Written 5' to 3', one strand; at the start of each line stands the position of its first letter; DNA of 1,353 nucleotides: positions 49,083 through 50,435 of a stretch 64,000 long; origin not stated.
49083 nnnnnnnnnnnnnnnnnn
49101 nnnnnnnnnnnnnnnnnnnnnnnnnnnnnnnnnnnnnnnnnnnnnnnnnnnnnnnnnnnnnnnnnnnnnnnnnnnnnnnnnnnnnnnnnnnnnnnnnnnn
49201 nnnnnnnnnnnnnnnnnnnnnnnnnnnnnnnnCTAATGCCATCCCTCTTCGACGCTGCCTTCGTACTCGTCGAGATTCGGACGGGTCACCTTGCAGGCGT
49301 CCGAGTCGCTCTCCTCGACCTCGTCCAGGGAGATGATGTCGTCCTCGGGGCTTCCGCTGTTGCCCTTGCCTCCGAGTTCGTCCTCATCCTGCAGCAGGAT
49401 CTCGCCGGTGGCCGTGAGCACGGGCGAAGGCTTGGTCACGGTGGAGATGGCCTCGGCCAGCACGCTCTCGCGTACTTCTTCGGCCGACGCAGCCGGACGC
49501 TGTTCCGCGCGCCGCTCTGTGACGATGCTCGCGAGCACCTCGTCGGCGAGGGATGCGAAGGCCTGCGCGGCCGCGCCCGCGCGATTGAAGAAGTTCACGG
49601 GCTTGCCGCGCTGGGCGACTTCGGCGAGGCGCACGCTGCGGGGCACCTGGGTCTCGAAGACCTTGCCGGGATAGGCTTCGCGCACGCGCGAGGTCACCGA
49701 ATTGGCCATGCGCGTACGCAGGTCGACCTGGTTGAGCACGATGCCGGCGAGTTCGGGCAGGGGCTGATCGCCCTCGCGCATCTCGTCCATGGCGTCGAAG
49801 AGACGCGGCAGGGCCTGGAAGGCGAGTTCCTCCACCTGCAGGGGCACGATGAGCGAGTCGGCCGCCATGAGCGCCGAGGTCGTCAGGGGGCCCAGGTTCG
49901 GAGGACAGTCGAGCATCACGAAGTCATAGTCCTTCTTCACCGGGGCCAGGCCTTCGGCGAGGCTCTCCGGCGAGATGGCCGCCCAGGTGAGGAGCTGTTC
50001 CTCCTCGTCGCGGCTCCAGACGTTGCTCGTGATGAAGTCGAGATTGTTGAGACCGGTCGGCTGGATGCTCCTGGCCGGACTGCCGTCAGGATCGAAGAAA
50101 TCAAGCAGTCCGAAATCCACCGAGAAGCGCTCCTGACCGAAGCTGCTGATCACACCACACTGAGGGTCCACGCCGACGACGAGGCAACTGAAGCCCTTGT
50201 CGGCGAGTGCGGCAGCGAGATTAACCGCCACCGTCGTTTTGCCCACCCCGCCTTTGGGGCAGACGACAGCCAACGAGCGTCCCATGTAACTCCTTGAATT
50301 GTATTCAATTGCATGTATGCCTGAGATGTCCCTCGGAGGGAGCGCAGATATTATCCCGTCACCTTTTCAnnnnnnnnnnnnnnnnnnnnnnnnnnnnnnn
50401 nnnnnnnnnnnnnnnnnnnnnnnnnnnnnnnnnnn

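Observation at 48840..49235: Large heptad-repeat palindrome: 14 direct NNGAACT heptads, a GC hairpin, and 5 inverted AGTTCTN heptads upstream of the ferredoxin oxidoreductase operon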

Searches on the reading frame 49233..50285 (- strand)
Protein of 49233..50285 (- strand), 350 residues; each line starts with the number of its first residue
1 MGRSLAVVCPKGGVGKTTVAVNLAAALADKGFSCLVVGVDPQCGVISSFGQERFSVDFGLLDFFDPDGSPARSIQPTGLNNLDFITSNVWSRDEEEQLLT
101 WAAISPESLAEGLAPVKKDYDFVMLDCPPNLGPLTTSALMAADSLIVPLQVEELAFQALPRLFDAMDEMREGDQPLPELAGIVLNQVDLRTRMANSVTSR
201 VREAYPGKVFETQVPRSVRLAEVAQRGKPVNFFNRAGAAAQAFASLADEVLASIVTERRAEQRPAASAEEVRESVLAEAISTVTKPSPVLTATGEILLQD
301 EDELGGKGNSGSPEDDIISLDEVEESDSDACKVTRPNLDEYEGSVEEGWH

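Call 7: search_protein_families(library=pfam, proteins=[window:49233-50285:-])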
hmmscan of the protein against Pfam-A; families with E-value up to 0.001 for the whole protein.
window:49233-50285:- (350 aa): 7 families
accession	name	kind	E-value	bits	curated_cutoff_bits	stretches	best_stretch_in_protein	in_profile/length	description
PF13614.12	AAA_31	-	5.3e-36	124.6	27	1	3-171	2-169/177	AAA domain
PF01656.29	CbiA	-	4.7e-18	65.8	25.4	1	6-230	2-125/125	CobQ/CobB/MinD/ParA nucleotide binding domain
PF10609.15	ParA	-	5.3e-11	42.8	27.1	1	4-250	5-245/246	NUBPL iron-transfer P-loop NTPase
PF06564.18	CBP_BcsQ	-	1.8e-10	41.2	21.3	1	5-248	4-231/234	Cellulose biosynthesis protein BcsQ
PF09140.17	MipZ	-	8.6e-10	38.8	20.7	1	93-151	73-131/262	ATPase MipZ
PF00142.24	Fer4_NifH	-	8.5e-08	32.4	25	1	9-43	6-40/271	4Fe-4S iron sulfur cluster binding proteins, NifH/frxC family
PF02374.21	ArsA_ATPase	-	6.2e-07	29.4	24.3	1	8-52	6-50/305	Anion-transporting ATPase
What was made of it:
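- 49233..50285 (-): ParA/MinD-family ATPase gene (350 aa, acidic C-terminal extension). Its TAG stop at 49235-49233 lies inside the first heptad. Pfam AAA_31, CbiA and ParA (call 7).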

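Call 11: find_encoding_contigs(protein=window:49236-50285:-, flank=3000, max_places=10)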
Protein window:49236-50285:- (350 aa): 7 contigs read that carry it; 3 places shown.
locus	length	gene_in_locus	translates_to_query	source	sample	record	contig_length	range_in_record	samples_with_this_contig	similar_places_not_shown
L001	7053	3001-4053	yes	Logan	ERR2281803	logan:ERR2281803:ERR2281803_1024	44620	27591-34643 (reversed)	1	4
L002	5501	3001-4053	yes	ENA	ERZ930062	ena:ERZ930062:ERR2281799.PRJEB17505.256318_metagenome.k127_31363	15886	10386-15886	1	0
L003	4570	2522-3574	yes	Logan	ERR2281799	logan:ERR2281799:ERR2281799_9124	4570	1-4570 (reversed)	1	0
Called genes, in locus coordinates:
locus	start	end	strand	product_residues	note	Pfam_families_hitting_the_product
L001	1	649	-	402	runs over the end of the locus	PF07228:SpoIIE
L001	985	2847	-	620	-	-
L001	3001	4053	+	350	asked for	PF00142:Fer4_NifH (faint), PF01656:CbiA, PF02374:ArsA_ATPase (weak), PF06564:CBP_BcsQ, PF09140:MipZ (faint), PF10609:ParA, PF13614:AAA_31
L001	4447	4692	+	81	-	PF13534:Fer4_17 (faint), PF25160:LdpA_Fe-S-bd (faint), PF12797:Fer4_2 (faint), PF00037:Fer4 (weak), PF13237:Fer4_10, PF14697:Fer4_21, PF12838:Fer4_7, PF13187:Fer4_9 (weak), +3 more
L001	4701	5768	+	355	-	PF01855:POR_N, PF17147:PFOR_II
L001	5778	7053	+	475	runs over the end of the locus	PF02775:TPP_enzyme_C, PF01558:POR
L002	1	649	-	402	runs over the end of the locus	PF07228:SpoIIE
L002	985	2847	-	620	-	-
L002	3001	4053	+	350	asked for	PF00142:Fer4_NifH (faint), PF01656:CbiA, PF02374:ArsA_ATPase (weak), PF06564:CBP_BcsQ, PF09140:MipZ (faint), PF10609:ParA, PF13614:AAA_31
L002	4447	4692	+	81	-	PF13534:Fer4_17 (faint), PF25160:LdpA_Fe-S-bd (faint), PF12797:Fer4_2 (faint), PF00037:Fer4 (weak), PF13237:Fer4_10, PF14697:Fer4_21, PF12838:Fer4_7, PF13187:Fer4_9 (weak), +3 more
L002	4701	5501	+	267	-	?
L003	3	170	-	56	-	?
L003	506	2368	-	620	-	-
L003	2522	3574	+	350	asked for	PF00142:Fer4_NifH (faint), PF01656:CbiA, PF02374:ArsA_ATPase (weak), PF06564:CBP_BcsQ, PF09140:MipZ (faint), PF10609:ParA, PF13614:AAA_31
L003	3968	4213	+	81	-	PF13534:Fer4_17 (faint), PF25160:LdpA_Fe-S-bd (faint), PF12797:Fer4_2 (faint), PF00037:Fer4 (weak), PF13237:Fer4_10, PF14697:Fer4_21, PF12838:Fer4_7, PF13187:Fer4_9 (weak), +3 more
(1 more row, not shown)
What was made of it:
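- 49233..50285 (-): Exact protein found in 7 contigs (call 11).
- On Site-specific invertible switch: Neighbours are a P-type-ATPase-like gene and OFOR (calls 7, 11).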

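Call 16: find_homologous_proteins(query=window:49236-50285:-)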
Query window:49236-50285:- (350 aa): 4733 proteins with E <= 0.001 among 8000 candidates; the best 120 are listed.
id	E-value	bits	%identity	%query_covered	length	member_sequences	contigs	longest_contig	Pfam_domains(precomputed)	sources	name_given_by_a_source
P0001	6.3e-204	695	91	100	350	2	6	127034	PF00142.25,PF10609.16,PF01656.30,PF13614.13,PF09140.18,PF06564.19,PF02374.22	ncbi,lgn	-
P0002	3.1e-198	676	87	100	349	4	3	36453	PF00142.25,PF10609.16,PF01656.30,PF13614.13,PF09140.18,PF06564.19,PF02374.22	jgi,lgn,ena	jgi:chromosome partitioning protein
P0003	2.2e-196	670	85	100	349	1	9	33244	PF00142.25,PF10609.16,PF01656.30,PF13614.13,PF09140.18,PF06564.19,PF02374.22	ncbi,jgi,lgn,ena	-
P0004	4.4e-178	610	78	100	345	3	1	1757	PF00142.25,PF10609.16,PF01656.30,PF13614.13,PF09140.18,PF06564.19,PF02374.22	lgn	-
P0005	5.9e-162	557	75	100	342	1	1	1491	PF00142.25,PF10609.16,PF01656.30,PF13614.13,PF09140.18,PF06564.19,PF02374.22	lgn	-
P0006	3.5e-161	554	74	100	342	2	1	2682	PF00142.25,PF10609.16,PF01656.30,PF13614.13,PF09140.18,PF06564.19,PF02374.22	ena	-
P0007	4.7e-119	416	57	99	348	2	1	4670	PF00142.25,PF10609.16,PF01656.30,PF13614.13,PF09140.18,PF06564.19,PF02374.22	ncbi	-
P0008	7.3e-119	415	57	99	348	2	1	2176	PF00142.25,PF10609.16,PF01656.30,PF13614.13,PF09140.18,PF06564.19,PF02374.22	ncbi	-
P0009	5.0e-118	412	57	100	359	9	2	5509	PF00142.25,PF10609.16,PF01656.30,PF13614.13,PF09140.18,PF06564.19,PF02374.22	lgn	-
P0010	2.6e-116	407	55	99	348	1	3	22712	PF00142.25,PF10609.16,PF01656.30,PF13614.13,PF09140.18,PF06564.19,PF02374.22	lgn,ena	-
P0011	5.9e-116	406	54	99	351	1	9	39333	PF00142.25,PF10609.16,PF01656.30,PF13614.13,PF09140.18,PF06564.19,PF02374.22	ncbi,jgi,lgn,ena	-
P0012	6.1e-116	406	57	100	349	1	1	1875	PF00142.25,PF10609.16,PF01656.30,PF13614.13,PF09140.18,PF06564.19,PF02374.22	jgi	jgi:chromosome partitioning protein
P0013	9.3e-116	405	56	99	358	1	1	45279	PF00142.25,PF10609.16,PF01656.30,PF13614.13,PF09140.18,PF06564.19,PF02374.22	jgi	jgi:chromosome partitioning protein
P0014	3.2e-115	403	57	93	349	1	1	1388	PF00142.25,PF10609.16,PF01656.30,PF13614.13,PF09140.18,PF06564.19,PF02374.22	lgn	-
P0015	4.4e-115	403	54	100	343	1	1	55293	PF00142.25,PF10609.16,PF01656.30,PF13614.13,PF09140.18,PF06564.19,PF02374.22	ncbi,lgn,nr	ncbi:MAG: ParA family protein [Candidatus Krumholzibacteriota bacterium]|nr:ParA family protein [Can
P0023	3.6e-108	380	51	100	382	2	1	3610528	PF00142.25,PF10609.16,PF01656.30,PF13614.13,PF09140.18,PF06564.19,PF02374.22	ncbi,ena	-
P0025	4.6e-107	376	53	100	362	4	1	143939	PF00142.25,PF10609.16,PF01656.30,PF13614.13,PF09140.18,PF06564.19,PF02374.22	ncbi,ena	-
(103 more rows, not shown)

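Call 17: find_encoding_contigs(protein=P0001, flank=3000, max_places=3)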
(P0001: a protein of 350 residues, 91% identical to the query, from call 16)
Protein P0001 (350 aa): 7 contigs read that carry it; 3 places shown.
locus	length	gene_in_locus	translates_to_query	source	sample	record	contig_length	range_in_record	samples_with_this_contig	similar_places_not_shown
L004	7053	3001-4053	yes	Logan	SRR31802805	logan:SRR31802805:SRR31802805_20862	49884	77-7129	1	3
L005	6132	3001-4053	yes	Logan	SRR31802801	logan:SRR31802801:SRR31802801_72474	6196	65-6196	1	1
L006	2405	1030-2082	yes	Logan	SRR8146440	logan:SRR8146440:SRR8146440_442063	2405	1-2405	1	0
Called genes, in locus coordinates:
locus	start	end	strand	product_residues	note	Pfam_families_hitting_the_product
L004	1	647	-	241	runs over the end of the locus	?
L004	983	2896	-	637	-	PF00702:Hydrolase (weak)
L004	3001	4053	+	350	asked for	PF00142:Fer4_NifH (faint), PF01656:CbiA, PF02374:ArsA_ATPase (weak), PF06564:CBP_BcsQ, PF09140:MipZ (faint), PF10609:ParA, PF13614:AAA_31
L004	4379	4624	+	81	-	PF13534:Fer4_17 (faint), PF25160:LdpA_Fe-S-bd (faint), PF12797:Fer4_2 (faint), PF00037:Fer4 (weak), PF13237:Fer4_10, PF14697:Fer4_21, PF12838:Fer4_7, PF13187:Fer4_9 (weak), +3 more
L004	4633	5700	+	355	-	PF01855:POR_N, PF17147:PFOR_II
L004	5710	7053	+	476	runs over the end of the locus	PF02775:TPP_enzyme_C, PF01558:POR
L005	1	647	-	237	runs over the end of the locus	?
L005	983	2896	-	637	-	PF00702:Hydrolase (weak)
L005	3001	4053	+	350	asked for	PF00142:Fer4_NifH (faint), PF01656:CbiA, PF02374:ArsA_ATPase (weak), PF06564:CBP_BcsQ, PF09140:MipZ (faint), PF10609:ParA, PF13614:AAA_31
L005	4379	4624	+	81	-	PF13534:Fer4_17 (faint), PF25160:LdpA_Fe-S-bd (faint), PF12797:Fer4_2 (faint), PF00037:Fer4 (weak), PF13237:Fer4_10, PF14697:Fer4_21, PF12838:Fer4_7, PF13187:Fer4_9 (weak), +3 more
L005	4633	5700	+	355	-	PF01855:POR_N, PF17147:PFOR_II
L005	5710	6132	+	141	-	?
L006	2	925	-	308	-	?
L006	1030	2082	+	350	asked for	PF00142:Fer4_NifH (faint), PF01656:CbiA, PF02374:ArsA_ATPase (weak), PF06564:CBP_BcsQ, PF09140:MipZ (faint), PF10609:ParA, PF13614:AAA_31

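Call 18: find_encoding_contigs(protein=P0002, flank=3000, max_places=3)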
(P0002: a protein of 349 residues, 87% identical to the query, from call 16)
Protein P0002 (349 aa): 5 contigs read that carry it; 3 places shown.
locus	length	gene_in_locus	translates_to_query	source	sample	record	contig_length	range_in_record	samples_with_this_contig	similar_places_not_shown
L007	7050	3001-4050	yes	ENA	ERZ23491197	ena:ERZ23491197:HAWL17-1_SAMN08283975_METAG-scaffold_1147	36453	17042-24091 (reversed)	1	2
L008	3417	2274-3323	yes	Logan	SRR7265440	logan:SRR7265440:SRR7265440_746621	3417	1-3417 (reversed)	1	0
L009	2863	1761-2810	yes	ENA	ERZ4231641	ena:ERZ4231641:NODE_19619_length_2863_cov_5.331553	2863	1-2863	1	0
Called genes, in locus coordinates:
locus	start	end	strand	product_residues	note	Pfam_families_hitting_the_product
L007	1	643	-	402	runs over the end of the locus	PF07228:SpoIIE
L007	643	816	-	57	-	PF10262:Rdx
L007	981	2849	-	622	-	PF00702:Hydrolase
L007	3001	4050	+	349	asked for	PF00142:Fer4_NifH (weak), PF01656:CbiA, PF02374:ArsA_ATPase (weak), PF06564:CBP_BcsQ, PF10609:ParA, PF13614:AAA_31, PF09140:MipZ (weak)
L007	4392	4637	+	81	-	PF13534:Fer4_17 (faint), PF25160:LdpA_Fe-S-bd (faint), PF12797:Fer4_2 (faint), PF00037:Fer4 (weak), PF13237:Fer4_10, PF14697:Fer4_21, PF12838:Fer4_7, PF13187:Fer4_9 (weak), +3 more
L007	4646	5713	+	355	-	PF01855:POR_N, PF02780:Transketolase_C (weak), PF17147:PFOR_II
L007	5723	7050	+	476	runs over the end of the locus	PF02775:TPP_enzyme_C, PF01558:POR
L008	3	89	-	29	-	?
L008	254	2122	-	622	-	PF00702:Hydrolase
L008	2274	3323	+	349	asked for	PF00142:Fer4_NifH (weak), PF01656:CbiA, PF02374:ArsA_ATPase (weak), PF06564:CBP_BcsQ, PF10609:ParA, PF13614:AAA_31, PF09140:MipZ (weak)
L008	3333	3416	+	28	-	?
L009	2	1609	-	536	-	?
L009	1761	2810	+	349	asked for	PF00142:Fer4_NifH (weak), PF01656:CbiA, PF02374:ArsA_ATPase (weak), PF06564:CBP_BcsQ, PF10609:ParA, PF13614:AAA_31, PF09140:MipZ (weak)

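Call 19: find_encoding_contigs(protein=P0003, flank=3000, max_places=3)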
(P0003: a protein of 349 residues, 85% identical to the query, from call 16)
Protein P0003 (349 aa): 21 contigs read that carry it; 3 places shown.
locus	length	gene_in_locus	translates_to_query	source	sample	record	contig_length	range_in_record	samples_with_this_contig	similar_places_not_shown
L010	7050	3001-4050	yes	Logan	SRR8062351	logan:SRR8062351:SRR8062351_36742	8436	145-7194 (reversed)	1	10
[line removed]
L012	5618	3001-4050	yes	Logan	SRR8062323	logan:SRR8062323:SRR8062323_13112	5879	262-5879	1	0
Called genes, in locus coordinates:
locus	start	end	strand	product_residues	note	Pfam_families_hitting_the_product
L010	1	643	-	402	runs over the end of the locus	PF07228:SpoIIE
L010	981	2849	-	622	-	PF00702:Hydrolase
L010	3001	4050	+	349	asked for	PF00142:Fer4_NifH (weak), PF01656:CbiA, PF02374:ArsA_ATPase (weak), PF06564:CBP_BcsQ, PF09140:MipZ (faint), PF10609:ParA, PF13614:AAA_31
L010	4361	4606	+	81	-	PF13534:Fer4_17 (faint), PF25160:LdpA_Fe-S-bd (faint), PF12797:Fer4_2 (faint), PF00037:Fer4 (weak), PF13237:Fer4_10, PF14697:Fer4_21, PF12838:Fer4_7, PF13187:Fer4_9 (weak), +3 more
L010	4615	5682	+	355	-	PF01855:POR_N, PF17147:PFOR_II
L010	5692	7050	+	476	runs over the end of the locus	PF02775:TPP_enzyme_C, PF01558:POR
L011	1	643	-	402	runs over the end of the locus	PF07228:SpoIIE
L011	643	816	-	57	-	PF10262:Rdx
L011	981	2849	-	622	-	PF00702:Hydrolase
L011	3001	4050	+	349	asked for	PF00142:Fer4_NifH (weak), PF01656:CbiA, PF02374:ArsA_ATPase (weak), PF06564:CBP_BcsQ, PF09140:MipZ (faint), PF10609:ParA, PF13614:AAA_31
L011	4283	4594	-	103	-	-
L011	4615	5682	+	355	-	PF01855:POR_N, PF17147:PFOR_II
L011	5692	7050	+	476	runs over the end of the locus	PF02775:TPP_enzyme_C, PF01558:POR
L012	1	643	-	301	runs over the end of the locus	?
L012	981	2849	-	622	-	PF00702:Hydrolase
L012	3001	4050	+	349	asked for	PF00142:Fer4_NifH (weak), PF01656:CbiA, PF02374:ArsA_ATPase (weak), PF06564:CBP_BcsQ, PF09140:MipZ (faint), PF10609:ParA, PF13614:AAA_31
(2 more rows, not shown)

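Call 30: list_cluster_members(proteins=[P0001, P0003, P0007, P0011, P0023, P0025])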
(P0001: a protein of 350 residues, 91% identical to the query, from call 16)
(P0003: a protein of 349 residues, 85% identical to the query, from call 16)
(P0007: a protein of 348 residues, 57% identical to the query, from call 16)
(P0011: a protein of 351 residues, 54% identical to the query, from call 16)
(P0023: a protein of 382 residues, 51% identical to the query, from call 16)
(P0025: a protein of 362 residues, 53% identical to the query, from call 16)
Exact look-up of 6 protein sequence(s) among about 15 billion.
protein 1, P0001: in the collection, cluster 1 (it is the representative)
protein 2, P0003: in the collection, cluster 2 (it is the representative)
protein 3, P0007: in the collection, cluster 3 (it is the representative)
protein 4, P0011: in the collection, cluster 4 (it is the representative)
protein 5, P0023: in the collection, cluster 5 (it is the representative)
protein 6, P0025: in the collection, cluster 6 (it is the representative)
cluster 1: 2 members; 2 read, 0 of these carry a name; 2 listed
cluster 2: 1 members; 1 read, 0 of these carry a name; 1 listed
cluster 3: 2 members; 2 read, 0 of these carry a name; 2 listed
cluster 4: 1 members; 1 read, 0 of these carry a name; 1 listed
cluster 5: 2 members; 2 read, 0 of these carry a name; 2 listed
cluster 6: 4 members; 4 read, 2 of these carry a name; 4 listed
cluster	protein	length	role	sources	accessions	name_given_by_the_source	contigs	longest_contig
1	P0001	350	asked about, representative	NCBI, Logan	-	-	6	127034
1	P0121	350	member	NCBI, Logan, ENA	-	-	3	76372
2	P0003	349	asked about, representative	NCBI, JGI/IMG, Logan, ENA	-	-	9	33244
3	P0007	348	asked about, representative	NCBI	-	-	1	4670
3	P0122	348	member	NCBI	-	-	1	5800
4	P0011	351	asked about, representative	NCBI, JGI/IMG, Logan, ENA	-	-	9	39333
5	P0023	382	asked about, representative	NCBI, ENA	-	-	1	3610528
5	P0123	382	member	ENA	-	-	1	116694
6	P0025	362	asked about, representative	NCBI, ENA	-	-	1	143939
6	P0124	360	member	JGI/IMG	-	chromosome partitioning protein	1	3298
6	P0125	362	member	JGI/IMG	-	chromosome partitioning protein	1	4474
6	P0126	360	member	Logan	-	-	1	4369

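Call 31: find_encoding_contigs(protein=P0023, flank=10000, max_places=2)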
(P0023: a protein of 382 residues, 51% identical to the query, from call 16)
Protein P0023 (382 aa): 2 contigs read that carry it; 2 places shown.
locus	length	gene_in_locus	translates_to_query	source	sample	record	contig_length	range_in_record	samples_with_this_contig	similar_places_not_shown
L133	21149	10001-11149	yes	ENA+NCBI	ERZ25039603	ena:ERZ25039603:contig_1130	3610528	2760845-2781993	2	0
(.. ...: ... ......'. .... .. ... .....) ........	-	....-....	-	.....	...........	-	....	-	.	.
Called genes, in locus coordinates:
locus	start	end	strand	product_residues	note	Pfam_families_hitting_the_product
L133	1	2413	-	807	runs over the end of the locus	PF00133:tRNA-synt_1, PF09334:tRNA-synt_1g, PF13603:tRNA-synt_1_2, PF00133:tRNA-synt_1, PF09334:tRNA-synt_1g (weak), PF08264:Anticodon_1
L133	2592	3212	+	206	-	-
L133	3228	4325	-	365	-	PF00730:HhH-GPD, PF00633:HHH, PF14815:NUDIX_4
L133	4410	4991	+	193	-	PF00994:MoCF_biosynth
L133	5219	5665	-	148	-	PF02082:Rrf2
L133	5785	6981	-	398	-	PF07228:SpoIIE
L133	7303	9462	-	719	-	PF00403:HMA, PF00122:E1-E2_ATPase, PF00702:Hydrolase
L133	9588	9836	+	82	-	-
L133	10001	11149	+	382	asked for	PF00142:Fer4_NifH (weak), PF01656:CbiA, PF02374:ArsA_ATPase, PF06564:CBP_BcsQ, PF09140:MipZ (faint), PF10609:ParA (weak), PF13614:AAA_31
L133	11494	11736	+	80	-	PF13187:Fer4_9 (faint), PF14697:Fer4_21 (faint), PF12797:Fer4_2 (faint), PF00037:Fer4 (faint), PF13237:Fer4_10 (faint), PF12837:Fer4_6 (faint), PF12800:Fer4_4 (faint), PF12838:Fer4_7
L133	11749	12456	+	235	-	PF01855:POR_N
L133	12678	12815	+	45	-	-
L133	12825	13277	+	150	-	-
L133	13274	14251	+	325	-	PF01558:POR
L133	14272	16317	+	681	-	PF12838:Fer4_7 (faint), PF13183:Fer4_8, PF13187:Fer4_9, PF13237:Fer4_10 (weak), PF13484:Fer4_16 (faint), PF02754:CCG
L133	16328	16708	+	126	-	-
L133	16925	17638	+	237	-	-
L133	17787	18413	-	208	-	PF20046:DUF6448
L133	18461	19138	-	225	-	PF06940:DUF1287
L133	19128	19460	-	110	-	-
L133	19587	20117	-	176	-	PF00072:Response_reg, PF00486:Trans_reg_C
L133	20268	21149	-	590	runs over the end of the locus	PF00512:HisKA, PF02518:HATPase_c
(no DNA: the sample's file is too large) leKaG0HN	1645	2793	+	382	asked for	PF00142:Fer4_NifH (weak), PF01656:CbiA, PF02374:ArsA_ATPase, PF06564:CBP_BcsQ, PF09140:MipZ (faint), PF10609:ParA (weak), PF13614:AAA_31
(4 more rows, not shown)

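Call 32: find_encoding_contigs(protein=P0015, flank=10000, max_places=2)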
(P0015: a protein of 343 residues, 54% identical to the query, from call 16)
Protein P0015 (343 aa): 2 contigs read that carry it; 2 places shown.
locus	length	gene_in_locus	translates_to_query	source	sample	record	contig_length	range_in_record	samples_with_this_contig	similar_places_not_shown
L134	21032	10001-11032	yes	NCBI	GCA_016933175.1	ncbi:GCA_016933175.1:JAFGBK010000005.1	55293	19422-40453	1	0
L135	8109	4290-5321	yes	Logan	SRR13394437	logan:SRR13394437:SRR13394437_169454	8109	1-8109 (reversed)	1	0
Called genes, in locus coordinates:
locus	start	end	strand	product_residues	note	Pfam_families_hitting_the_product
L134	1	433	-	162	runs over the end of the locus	PF04542:Sigma70_r2, PF08281:Sigma70_r4_2, PF04545:Sigma70_r4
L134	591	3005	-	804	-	PF00133:tRNA-synt_1, PF01406:tRNA-synt_1e (faint), PF09334:tRNA-synt_1g, PF13603:tRNA-synt_1_2, PF00133:tRNA-synt_1, PF09334:tRNA-synt_1g (weak), PF08264:Anticodon_1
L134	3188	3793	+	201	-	-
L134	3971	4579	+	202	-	-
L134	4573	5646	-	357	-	PF00730:HhH-GPD, PF14815:NUDIX_4 (weak)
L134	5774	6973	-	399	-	PF07228:SpoIIE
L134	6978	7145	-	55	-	PF10262:Rdx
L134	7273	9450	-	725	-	PF00122:E1-E2_ATPase, PF00702:Hydrolase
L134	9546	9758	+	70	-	-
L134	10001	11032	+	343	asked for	PF00142:Fer4_NifH (weak), PF01656:CbiA, PF02374:ArsA_ATPase (weak), PF06564:CBP_BcsQ, PF09140:MipZ (faint), PF10609:ParA, PF13614:AAA_31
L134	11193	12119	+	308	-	PF11276:DUF3078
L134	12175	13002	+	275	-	PF05552:MS_channel_1st_1, PF21088:MS_channel_1st, PF00924:MS_channel_2nd, PF21082:MS_channel_3rd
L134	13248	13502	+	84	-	PF17179:Fer4_22 (faint), PF25160:LdpA_Fe-S-bd (faint), PF12797:Fer4_2 (weak), PF00037:Fer4 (weak), PF13237:Fer4_10 (weak), PF14697:Fer4_21, PF12838:Fer4_7, PF13187:Fer4_9, +5 more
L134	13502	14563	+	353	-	PF01855:POR_N, PF17147:PFOR_II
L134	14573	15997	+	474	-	PF02775:TPP_enzyme_C, PF01558:POR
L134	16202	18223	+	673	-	PF12797:Fer4_2 (faint), PF13183:Fer4_8, PF13187:Fer4_9, PF13237:Fer4_10, PF13484:Fer4_16 (faint), PF02754:CCG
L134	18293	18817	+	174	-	PF00903:Glyoxalase, PF13669:Glyoxalase_4 (faint), PF18029:Glyoxalase_6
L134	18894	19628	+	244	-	PF02596:DUF169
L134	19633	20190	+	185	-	PF02659:Mntp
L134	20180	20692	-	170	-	PF13490:zf-HC2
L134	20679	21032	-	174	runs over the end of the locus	PF04542:Sigma70_r2, PF08281:Sigma70_r4_2, PF04545:Sigma70_r4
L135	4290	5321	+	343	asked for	PF00142:Fer4_NifH (weak), PF01656:CbiA, PF02374:ArsA_ATPase (weak), PF06564:CBP_BcsQ, PF09140:MipZ (faint), PF10609:ParA, PF13614:AAA_31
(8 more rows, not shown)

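Call 35: find_encoding_contigs(protein=P0006, flank=3000, max_places=2)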
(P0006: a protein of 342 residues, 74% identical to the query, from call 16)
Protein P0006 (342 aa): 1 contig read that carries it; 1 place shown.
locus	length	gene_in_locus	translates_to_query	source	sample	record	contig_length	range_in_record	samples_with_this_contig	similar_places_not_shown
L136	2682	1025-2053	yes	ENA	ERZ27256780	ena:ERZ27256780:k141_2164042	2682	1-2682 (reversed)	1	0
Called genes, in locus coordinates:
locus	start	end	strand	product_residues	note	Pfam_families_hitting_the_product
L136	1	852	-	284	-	?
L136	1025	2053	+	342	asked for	PF00142:Fer4_NifH (weak), PF01656:CbiA, PF02374:ArsA_ATPase (weak), PF06564:CBP_BcsQ, PF09140:MipZ (faint), PF10609:ParA, PF13614:AAA_31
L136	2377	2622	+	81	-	PF13534:Fer4_17 (faint), PF25160:LdpA_Fe-S-bd (faint), PF12797:Fer4_2 (faint), PF00037:Fer4 (weak), PF13237:Fer4_10, PF14697:Fer4_21, PF12838:Fer4_7, PF13187:Fer4_9 (weak), +3 more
